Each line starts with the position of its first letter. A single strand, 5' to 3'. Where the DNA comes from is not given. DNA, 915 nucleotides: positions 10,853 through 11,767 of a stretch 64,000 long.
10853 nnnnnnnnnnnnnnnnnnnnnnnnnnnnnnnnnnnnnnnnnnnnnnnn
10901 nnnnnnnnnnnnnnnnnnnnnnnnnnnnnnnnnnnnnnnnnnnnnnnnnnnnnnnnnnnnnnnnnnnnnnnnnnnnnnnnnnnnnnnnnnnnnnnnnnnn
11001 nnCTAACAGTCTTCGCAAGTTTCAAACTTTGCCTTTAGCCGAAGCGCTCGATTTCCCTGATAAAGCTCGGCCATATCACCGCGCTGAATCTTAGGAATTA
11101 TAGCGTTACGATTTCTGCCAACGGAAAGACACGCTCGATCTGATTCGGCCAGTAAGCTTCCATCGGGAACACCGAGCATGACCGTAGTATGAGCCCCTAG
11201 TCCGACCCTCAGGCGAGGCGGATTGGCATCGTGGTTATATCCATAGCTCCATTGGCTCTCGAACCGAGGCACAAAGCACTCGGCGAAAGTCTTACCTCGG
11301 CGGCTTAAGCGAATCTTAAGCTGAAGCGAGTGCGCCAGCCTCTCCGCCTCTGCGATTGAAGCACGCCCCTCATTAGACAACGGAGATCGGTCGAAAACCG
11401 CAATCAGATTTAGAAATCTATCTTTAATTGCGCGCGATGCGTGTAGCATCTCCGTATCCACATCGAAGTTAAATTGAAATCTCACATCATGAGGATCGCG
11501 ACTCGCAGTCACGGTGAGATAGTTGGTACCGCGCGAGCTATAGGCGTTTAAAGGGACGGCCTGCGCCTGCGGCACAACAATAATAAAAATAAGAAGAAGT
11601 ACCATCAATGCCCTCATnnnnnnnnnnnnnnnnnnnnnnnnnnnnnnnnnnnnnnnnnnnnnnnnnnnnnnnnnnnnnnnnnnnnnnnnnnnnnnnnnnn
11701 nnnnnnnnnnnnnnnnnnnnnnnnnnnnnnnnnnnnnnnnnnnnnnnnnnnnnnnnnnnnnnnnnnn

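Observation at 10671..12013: About 150-bp direct repeats in permuted order (B-A versus A-B) bracketing a secreted-protein gene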

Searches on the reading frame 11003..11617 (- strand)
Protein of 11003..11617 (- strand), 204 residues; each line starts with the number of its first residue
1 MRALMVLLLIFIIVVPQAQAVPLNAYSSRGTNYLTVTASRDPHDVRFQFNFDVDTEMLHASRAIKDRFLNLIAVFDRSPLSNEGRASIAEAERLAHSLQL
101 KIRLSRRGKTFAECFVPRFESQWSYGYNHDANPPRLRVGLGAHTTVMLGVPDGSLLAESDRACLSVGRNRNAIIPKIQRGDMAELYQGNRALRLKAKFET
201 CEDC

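Call 7: search_protein_families(library=pfam, proteins=[window:11003-11617:-], max_evalue=0.01)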
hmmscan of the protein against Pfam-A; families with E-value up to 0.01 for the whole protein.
window:11003-11617:- (204 aa): 0 families

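Call 8: search_protein_families(library=ncbifam, proteins=[window:11003-11617:-], max_evalue=0.01)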
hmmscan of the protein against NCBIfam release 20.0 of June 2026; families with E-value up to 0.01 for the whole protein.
window:11003-11617:- (204 aa): 0 families

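Call 9: find_encoding_contigs(protein=window:11003-11617:-, flank=10000, max_places=10)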
Protein window:11003-11617:- (204 aa): 1 contig read that carries it; 1 place shown.
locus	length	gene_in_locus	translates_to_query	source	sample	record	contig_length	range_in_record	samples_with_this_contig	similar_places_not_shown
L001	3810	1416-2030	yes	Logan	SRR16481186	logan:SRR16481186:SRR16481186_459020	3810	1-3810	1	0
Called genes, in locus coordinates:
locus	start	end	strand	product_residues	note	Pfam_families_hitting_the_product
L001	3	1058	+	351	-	?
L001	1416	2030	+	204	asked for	-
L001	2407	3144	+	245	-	-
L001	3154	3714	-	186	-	-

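Call 19: find_homologous_proteins(query=window:11003-11617:-, max_evalue=0.01)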
Query window:11003-11617:- (204 aa): 1 proteins with E <= 0.01 among 387 candidates.
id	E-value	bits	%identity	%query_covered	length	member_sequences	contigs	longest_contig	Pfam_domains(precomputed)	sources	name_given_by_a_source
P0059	6.6e-131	452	100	100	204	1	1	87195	-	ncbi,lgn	-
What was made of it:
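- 11003..11617 (-): 204-aa ORFan with an N-terminal signal-peptide-like segment. Only itself is found in 5.8 billion clusters (call 19) and in a full HMMER scan of 1.84 billion representatives.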

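Call 26: search_protein_representatives(protein=window:11003-11617:-)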
Query: 204 residues. Proteins with E-value up to 0.001 (for the whole library): 4; up to 1e-10: 1; up to 1e-30: 1. The best 4 are listed.
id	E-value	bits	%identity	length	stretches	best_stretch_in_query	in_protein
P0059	2.1e-131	451.7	100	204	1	1-204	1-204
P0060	2.8e-08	50.1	28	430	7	18-68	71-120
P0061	3.0e-07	46.7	35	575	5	107-156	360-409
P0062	8.9e-05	38.7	27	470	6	121-171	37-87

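Call 30: list_cluster_members(proteins=[window:11003-11617:-, window:11975-13330:-, window:9889-10626:-, window:7402-9117:+, window:9319-9879:+])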
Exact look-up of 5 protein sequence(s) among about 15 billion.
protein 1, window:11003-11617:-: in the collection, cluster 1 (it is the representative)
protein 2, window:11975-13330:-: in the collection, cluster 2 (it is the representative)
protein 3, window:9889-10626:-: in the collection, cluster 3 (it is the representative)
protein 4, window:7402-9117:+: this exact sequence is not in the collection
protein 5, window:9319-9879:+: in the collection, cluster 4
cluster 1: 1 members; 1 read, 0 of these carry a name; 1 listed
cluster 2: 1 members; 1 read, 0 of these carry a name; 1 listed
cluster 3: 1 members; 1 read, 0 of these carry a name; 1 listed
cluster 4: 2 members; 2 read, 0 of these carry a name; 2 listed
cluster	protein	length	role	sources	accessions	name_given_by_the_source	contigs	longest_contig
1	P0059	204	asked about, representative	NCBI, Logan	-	-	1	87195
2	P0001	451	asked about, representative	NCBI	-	-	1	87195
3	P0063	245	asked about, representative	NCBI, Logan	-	-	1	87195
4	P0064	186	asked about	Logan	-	-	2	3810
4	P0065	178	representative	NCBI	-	-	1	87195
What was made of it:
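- Tried and rejected: It did not even return the 245-aa protein itself, which is in the collection (call 30).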

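Call 44: predict_structure(protein=window:11003-11617:-)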
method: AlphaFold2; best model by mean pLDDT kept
length: 204 residues; sequences in the alignment: 1
mean_pLDDT: 35.7   pTM: 0.24
mean pLDDT of the five models: 35.7, 34.7, 34.7, 31.6, 31.5
residues with pLDDT >= 90: 0; 70-90: 1; 50-70: 13; < 50: 190
segments of 3 or more residues with pLDDT < 50: 15-204
pLDDT, mean of each block of 10 residues (from residue 1): 67 47 33 37 38 37 40 35 35 34 30 28 29 32 31 32 29 33 36 33 28
secondary structure, 60 per line:
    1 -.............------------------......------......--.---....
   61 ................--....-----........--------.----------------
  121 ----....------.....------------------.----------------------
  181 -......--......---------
elements in order: H2-14 E33-38 E45-50 H57-76 H79-82 H88-95 E125-128 E135-139 E182-187 E190-195
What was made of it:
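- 11003..11617 (-): The AF2 model has pLDDT 36 (call 44).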

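Call 68: search_protein_families(library=phrogs, proteins=[window:11003-11617:-], max_evalue=0.01)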
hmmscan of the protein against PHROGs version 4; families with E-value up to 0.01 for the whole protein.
window:11003-11617:- (204 aa): 0 families

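Call 69: search_protein_families(library=padloc, proteins=[window:11003-11617:-], max_evalue=0.01)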
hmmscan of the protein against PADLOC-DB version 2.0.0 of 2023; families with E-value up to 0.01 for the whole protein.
window:11003-11617:- (204 aa): 0 families
